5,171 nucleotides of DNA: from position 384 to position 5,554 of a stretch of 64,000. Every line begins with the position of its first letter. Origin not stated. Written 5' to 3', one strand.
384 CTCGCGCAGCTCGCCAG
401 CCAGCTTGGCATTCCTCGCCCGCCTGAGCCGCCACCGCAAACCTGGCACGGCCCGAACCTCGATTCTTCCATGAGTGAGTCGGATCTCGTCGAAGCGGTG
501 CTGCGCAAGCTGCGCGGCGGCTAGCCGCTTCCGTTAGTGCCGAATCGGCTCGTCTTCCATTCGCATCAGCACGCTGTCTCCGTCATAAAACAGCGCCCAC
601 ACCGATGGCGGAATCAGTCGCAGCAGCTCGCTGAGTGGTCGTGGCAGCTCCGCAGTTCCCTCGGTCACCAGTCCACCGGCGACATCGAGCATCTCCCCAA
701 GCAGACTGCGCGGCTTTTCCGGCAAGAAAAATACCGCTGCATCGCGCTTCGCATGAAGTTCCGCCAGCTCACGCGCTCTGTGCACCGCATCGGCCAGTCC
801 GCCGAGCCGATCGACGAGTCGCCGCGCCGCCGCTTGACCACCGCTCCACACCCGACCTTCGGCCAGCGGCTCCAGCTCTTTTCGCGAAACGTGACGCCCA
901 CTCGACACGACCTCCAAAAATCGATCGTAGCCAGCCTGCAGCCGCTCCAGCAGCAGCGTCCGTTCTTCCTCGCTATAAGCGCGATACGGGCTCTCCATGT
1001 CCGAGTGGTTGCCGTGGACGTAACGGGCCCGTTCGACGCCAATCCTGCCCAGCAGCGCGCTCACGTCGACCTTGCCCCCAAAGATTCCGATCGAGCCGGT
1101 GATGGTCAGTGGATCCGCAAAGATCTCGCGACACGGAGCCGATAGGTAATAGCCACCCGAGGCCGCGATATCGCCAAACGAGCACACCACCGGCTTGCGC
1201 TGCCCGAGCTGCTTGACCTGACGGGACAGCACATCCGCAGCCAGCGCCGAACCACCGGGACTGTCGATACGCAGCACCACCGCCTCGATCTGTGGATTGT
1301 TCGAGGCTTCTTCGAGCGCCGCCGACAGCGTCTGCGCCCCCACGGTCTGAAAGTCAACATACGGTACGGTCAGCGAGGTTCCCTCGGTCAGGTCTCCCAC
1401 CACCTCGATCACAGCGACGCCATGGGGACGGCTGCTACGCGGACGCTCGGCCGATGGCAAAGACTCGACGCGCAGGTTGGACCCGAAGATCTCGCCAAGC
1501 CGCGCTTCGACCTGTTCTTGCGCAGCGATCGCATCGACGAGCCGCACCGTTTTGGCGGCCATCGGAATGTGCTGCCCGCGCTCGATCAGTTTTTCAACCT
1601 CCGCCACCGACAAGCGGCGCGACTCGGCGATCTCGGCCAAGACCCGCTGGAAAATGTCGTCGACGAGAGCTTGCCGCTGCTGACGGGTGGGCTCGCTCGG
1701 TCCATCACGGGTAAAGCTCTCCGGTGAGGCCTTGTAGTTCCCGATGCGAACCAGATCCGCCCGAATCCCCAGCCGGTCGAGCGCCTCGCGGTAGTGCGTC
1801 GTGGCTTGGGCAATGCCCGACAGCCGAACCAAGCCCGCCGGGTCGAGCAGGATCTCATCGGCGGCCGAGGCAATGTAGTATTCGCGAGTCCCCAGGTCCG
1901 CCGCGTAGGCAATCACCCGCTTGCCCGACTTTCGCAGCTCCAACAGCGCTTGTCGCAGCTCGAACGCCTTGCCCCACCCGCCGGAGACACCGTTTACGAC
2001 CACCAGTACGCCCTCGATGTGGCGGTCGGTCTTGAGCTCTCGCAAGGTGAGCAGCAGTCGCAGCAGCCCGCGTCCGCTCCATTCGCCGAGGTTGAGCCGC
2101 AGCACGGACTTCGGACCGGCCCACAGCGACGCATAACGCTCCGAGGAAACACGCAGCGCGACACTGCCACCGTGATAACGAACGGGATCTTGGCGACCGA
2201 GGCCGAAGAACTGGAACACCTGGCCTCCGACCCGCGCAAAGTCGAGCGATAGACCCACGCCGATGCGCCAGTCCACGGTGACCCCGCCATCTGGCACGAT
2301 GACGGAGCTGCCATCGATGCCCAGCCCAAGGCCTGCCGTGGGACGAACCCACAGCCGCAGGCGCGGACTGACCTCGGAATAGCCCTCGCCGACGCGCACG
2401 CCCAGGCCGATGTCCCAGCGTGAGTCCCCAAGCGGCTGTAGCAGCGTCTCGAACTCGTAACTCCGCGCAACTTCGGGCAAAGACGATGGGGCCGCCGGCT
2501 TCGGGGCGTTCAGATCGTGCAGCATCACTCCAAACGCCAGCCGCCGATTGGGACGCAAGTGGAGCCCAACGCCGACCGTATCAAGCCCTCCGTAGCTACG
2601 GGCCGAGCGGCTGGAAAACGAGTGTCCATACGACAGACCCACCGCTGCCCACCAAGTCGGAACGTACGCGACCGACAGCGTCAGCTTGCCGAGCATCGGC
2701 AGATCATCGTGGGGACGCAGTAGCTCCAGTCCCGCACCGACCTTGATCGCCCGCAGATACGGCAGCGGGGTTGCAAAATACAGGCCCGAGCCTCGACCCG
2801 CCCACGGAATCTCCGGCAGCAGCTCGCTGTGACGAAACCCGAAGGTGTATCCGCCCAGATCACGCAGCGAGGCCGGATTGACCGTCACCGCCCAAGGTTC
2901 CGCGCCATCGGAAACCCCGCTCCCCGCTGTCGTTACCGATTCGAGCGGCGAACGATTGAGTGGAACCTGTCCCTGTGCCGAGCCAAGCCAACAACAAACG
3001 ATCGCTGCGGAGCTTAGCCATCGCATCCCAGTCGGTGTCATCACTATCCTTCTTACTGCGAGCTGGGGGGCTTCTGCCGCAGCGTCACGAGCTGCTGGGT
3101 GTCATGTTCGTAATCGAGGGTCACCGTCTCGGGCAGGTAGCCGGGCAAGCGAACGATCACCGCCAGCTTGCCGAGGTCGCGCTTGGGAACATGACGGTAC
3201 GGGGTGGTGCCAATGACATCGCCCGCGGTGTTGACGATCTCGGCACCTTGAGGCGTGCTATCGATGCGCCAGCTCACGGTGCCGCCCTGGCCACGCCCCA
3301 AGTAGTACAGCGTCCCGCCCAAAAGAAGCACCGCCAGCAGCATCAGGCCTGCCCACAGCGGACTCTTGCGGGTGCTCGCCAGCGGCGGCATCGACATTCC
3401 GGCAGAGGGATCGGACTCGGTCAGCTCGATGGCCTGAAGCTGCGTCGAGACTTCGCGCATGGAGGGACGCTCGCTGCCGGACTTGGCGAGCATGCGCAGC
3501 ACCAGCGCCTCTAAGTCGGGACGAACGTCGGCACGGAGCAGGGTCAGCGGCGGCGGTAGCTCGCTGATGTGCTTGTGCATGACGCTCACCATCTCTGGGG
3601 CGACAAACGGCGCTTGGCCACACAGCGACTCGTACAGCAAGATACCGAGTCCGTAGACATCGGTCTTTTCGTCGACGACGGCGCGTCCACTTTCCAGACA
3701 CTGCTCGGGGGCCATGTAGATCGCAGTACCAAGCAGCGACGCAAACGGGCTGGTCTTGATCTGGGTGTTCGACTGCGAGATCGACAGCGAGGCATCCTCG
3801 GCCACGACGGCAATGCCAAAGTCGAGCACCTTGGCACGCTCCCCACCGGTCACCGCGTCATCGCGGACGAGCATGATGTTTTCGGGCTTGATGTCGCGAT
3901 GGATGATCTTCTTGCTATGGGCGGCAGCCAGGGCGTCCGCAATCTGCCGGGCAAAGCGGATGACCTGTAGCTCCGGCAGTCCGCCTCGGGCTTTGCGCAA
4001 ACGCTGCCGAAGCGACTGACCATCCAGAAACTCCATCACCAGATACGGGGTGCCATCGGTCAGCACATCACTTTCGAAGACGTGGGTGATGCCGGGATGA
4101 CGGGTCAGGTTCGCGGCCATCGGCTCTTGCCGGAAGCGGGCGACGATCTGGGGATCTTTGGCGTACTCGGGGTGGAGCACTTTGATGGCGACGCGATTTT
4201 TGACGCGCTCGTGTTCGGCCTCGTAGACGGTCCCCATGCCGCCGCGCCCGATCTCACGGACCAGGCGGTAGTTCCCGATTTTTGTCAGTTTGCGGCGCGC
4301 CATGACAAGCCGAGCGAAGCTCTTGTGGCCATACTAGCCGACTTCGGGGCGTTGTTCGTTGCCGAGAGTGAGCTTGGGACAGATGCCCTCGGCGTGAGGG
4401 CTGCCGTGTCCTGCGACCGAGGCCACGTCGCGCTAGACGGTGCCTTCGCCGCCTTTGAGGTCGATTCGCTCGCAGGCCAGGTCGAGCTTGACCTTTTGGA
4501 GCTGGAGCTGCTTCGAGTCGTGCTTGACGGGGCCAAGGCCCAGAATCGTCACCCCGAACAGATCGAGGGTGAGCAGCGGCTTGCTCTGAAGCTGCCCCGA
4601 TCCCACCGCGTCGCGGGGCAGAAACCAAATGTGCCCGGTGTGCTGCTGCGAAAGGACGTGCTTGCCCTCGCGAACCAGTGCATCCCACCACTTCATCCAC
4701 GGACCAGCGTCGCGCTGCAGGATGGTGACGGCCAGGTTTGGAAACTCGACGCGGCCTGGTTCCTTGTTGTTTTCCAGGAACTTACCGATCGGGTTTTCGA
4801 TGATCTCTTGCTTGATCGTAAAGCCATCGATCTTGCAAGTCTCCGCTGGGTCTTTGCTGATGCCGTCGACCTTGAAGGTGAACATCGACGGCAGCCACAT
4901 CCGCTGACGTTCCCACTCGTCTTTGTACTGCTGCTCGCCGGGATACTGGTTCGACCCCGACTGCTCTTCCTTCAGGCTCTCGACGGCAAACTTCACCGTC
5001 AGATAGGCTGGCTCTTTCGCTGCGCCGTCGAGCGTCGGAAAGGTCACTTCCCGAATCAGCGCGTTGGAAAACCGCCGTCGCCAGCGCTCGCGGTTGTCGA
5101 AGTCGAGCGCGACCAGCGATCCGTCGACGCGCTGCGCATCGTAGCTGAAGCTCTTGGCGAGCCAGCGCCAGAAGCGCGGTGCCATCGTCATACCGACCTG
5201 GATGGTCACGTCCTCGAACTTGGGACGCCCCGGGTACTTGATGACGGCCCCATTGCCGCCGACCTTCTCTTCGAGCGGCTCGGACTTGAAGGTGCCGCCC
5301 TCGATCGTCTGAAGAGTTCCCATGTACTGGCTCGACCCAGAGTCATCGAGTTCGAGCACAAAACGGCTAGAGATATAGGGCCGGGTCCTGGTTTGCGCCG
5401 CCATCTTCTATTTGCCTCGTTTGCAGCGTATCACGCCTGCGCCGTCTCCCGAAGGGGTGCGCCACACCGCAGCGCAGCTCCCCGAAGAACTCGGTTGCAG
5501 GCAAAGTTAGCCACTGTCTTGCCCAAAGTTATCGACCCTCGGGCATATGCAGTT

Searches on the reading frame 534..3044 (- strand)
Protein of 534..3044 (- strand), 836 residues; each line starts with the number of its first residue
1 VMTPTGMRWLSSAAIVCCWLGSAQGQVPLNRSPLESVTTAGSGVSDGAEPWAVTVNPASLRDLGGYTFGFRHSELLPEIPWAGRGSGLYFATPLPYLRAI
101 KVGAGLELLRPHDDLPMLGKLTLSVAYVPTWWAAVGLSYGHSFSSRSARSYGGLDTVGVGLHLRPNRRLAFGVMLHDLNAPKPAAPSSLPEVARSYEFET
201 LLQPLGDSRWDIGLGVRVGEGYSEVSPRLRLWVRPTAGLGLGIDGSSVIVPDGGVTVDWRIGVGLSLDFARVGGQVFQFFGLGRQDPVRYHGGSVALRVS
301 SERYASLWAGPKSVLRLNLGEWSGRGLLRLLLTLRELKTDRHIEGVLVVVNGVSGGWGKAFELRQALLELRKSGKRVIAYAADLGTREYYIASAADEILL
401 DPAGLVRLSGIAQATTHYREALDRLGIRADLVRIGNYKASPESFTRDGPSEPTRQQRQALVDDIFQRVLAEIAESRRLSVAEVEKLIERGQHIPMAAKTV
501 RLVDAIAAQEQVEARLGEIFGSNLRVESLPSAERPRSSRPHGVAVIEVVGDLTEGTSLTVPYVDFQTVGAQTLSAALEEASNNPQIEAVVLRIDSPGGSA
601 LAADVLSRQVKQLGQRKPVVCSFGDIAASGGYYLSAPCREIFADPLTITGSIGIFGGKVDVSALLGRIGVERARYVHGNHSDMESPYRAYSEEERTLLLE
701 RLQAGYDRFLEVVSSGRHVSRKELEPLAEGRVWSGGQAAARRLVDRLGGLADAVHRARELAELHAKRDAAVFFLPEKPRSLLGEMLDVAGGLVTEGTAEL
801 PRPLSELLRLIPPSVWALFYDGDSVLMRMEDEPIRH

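Call 11: search_protein_families(library=pfam, proteins=[window:534-3044:-], max_evalue=0.01)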
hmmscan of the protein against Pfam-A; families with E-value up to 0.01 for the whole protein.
window:534-3044:- (836 aa): 2 families
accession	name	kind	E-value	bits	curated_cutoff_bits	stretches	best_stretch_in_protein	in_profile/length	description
PF01343.23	Peptidase_S49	-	7.1e-69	231.1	24.9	2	614-763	4-153/154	Peptidase family S49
PF25145.1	NfeD1b_N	-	0.0037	17.3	40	0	573-654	19-97/189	NfeD1b, N-terminal domain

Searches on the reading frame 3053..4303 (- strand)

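Call 11: search_protein_families(library=pfam, proteins=[window:3053-4303:-], max_evalue=0.01)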
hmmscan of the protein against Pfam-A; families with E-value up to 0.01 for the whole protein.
window:3053-4303:- (416 aa): 6 families
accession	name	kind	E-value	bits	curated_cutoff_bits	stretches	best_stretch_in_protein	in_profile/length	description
PF00069.31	Pkinase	-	1.4e-45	156.2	31.7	1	12-286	1-258/263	Protein kinase domain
PF07714.23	PK_Tyr_Ser-Thr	-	3e-30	105.8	23.1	1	14-289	3-258/258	Protein tyrosine and serine/threonine kinase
PF03109.22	ABC1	-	2.4e-05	24.1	22.9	0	86-166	143-215/244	ABC1 atypical kinase-like domain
PF01636.29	APH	-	4.4e-05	23.8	23.2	0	116-166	149-198/239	Phosphotransferase enzyme family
PF17667.7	Pkinase_fungal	-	9.2e-05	21.8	24.1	1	130-189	305-361/387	Fungal protein kinase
PF08308.17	PEGA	-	0.0042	17.4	20.8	1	345-410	4-69/71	PEGA domain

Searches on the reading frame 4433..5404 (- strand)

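Call 11: search_protein_families(library=pfam, proteins=[window:4433-5404:-], max_evalue=0.01)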
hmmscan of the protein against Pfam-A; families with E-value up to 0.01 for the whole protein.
window:4433-5404:- (323 aa): 1 family
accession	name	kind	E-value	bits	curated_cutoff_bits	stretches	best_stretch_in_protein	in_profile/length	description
PF06841.18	Phage_T4_gp19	-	6.5e-15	55.6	28.2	1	14-144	4-133/134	T4-like virus tail tube protein gp19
